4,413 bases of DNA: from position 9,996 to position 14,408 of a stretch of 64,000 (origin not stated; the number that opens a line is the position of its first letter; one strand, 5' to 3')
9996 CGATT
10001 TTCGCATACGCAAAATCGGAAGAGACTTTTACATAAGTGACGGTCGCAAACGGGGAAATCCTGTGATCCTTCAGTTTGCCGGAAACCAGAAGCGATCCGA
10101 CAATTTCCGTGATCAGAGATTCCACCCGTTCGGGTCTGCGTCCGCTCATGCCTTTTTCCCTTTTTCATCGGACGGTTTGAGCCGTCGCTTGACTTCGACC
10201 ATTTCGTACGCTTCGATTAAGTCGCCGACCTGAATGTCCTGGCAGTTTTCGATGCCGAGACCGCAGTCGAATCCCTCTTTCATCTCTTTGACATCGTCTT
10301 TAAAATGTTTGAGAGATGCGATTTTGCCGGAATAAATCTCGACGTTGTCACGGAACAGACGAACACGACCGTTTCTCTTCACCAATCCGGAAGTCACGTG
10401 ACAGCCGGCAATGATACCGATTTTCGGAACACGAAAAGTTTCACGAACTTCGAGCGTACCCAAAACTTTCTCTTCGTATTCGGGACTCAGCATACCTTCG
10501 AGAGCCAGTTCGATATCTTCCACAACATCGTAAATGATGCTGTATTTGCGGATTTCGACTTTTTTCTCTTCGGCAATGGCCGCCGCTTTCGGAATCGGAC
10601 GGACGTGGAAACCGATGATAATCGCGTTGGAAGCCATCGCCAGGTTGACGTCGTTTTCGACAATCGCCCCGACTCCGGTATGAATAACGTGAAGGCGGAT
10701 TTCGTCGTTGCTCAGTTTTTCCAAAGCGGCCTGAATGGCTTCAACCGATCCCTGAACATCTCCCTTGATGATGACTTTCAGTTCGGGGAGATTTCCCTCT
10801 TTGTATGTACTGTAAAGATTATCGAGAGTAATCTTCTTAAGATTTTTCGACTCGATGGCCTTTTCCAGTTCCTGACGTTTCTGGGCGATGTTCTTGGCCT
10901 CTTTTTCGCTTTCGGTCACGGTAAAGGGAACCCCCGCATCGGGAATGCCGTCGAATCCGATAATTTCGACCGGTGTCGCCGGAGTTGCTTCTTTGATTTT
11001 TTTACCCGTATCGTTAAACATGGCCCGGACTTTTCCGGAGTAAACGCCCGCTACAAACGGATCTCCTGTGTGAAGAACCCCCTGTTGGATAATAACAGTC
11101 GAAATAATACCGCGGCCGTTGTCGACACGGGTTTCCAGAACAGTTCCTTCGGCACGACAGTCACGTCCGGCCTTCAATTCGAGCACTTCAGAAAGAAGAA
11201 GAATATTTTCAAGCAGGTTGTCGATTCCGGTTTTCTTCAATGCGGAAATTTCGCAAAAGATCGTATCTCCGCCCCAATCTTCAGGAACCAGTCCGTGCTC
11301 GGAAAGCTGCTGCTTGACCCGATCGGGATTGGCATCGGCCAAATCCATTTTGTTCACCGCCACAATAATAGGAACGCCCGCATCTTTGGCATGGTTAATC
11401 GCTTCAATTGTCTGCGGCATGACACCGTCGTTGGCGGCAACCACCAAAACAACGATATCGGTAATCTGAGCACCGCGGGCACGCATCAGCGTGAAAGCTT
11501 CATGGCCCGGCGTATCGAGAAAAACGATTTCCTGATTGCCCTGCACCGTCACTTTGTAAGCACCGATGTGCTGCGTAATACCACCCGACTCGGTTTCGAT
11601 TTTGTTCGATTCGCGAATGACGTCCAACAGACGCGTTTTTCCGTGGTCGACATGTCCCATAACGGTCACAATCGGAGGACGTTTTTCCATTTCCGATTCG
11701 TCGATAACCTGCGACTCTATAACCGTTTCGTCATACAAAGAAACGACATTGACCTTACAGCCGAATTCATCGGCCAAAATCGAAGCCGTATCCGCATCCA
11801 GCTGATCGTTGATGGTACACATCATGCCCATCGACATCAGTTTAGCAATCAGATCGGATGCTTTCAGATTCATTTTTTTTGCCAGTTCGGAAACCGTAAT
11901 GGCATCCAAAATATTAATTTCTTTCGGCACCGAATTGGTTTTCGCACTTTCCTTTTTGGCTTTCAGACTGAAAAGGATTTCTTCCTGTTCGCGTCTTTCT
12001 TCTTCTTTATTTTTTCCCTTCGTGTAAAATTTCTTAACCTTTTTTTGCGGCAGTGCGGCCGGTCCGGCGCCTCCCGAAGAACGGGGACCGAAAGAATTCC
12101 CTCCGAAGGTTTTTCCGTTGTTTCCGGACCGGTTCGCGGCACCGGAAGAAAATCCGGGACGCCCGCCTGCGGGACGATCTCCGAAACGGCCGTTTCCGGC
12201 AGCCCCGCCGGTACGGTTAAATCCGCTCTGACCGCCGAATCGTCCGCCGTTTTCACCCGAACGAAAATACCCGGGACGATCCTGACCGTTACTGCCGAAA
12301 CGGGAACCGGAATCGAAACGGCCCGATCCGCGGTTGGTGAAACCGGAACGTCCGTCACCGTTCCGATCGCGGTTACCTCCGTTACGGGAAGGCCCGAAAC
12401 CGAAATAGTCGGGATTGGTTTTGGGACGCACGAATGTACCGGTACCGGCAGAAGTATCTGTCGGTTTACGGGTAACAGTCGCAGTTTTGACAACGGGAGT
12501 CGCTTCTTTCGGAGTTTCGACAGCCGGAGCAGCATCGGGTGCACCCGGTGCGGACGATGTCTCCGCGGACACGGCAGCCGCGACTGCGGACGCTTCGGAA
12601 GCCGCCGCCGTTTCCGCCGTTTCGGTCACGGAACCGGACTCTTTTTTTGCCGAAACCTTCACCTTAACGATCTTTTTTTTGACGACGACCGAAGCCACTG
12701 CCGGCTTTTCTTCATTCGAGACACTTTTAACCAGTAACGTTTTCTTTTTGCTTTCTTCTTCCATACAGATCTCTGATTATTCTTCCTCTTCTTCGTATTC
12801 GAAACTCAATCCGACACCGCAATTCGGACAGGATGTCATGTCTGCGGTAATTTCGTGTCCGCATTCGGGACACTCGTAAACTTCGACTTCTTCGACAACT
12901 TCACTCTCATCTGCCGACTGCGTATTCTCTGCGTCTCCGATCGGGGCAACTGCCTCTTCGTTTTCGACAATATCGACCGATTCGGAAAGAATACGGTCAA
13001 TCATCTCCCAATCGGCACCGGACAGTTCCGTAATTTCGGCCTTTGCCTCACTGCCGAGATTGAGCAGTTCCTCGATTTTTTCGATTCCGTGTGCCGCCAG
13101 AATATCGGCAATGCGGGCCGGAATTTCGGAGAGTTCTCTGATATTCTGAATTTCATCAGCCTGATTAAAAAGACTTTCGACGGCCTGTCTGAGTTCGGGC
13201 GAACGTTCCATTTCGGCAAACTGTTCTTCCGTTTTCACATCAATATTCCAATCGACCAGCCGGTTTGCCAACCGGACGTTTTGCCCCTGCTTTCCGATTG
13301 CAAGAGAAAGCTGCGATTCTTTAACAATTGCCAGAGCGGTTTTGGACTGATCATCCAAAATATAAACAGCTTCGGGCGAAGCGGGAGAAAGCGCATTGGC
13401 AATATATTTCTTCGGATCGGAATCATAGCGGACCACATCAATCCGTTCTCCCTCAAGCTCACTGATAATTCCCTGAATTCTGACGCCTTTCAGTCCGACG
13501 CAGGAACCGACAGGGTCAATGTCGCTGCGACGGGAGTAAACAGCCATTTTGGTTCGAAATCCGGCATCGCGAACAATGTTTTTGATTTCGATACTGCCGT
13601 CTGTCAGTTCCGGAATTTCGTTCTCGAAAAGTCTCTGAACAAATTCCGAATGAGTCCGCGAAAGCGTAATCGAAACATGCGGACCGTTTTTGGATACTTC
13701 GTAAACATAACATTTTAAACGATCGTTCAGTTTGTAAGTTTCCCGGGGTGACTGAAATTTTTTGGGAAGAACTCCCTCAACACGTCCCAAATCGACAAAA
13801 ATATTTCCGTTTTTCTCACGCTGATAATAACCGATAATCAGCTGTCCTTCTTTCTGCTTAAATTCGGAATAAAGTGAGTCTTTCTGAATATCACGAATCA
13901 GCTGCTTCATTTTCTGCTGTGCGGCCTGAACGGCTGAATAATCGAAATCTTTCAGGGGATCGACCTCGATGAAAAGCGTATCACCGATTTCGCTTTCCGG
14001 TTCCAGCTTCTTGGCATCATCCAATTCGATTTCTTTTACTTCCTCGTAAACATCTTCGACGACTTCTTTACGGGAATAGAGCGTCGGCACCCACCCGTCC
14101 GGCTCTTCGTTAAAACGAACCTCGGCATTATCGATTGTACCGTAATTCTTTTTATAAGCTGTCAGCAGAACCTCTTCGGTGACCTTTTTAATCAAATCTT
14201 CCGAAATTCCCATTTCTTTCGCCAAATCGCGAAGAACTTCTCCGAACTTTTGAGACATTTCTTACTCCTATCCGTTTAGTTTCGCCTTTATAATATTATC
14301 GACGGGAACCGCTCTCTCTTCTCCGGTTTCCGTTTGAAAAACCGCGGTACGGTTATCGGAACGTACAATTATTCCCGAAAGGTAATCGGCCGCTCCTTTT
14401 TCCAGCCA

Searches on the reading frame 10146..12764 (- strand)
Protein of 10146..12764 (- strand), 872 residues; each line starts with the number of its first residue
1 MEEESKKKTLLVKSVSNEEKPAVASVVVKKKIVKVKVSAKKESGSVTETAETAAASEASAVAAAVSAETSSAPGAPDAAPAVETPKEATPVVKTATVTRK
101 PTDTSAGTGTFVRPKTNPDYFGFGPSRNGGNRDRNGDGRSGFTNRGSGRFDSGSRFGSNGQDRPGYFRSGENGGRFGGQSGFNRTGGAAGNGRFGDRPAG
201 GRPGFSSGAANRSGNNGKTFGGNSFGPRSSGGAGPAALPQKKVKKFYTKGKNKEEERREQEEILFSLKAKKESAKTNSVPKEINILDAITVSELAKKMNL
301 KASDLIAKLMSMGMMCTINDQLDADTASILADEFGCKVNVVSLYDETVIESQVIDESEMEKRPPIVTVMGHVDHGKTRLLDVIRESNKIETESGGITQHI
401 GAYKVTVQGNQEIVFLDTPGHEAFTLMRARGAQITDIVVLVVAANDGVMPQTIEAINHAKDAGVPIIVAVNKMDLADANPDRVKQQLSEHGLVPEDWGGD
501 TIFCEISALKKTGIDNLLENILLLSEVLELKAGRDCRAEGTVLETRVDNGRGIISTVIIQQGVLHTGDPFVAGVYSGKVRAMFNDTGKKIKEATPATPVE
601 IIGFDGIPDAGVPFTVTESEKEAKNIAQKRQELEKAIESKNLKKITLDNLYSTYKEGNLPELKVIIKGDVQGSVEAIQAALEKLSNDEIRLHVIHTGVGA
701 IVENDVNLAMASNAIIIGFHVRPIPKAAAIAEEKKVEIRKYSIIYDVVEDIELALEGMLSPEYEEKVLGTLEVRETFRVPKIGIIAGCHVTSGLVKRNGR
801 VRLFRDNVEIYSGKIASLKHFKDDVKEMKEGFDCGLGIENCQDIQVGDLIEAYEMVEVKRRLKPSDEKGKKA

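Call 84: search_protein_families(library=pfam, proteins=[window:10146-12764:-], max_evalue=0.000001)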
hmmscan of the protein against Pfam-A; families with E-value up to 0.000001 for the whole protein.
window:10146-12764:- (872 aa): 6 families
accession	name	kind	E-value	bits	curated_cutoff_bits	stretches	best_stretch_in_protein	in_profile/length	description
PF11987.13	IF-2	-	4.6e-41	139.9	27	1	639-752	4-117/117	Translation-initiation factor 2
PF00009.33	GTP_EFTU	-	1.8e-35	122.7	26.5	1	365-522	5-183/188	Elongation factor Tu GTP binding domain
PF22042.2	EF-G_D2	-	6.9e-23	81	27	1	538-616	2-83/84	Elongation factor G domain 2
PF04760.21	IF2_N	-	1.1e-16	60.7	25.3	1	289-336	4-52/53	Translation initiation factor IF-2, N-terminal region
PF01926.29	MMR_HSR1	-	1.7e-10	41.4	21.9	1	366-472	2-113/113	50S ribosome-binding GTPase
PF03144.31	GTP_EFTU_D2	-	3.1e-08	34.4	30.3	1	783-850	1-72/73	Elongation factor Tu domain 2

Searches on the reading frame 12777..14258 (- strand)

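Call 84: search_protein_families(library=pfam, proteins=[window:12777-14258:-], max_evalue=0.000001)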
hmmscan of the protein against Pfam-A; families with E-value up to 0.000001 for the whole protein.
window:12777-14258:- (493 aa): 3 families
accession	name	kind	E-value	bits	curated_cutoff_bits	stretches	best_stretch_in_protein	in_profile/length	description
PF13184.12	KH_5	-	2.7e-27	95.1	27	1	232-298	1-67/69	NusA-like KH domain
PF08529.16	NusA_N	-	1.2e-26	93.7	23.8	1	5-127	2-119/119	NusA N-terminal domain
PF13248.11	Zn_ribbon_3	-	8.1e-07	28.7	27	0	461-483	3-25/26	zinc-ribbon domain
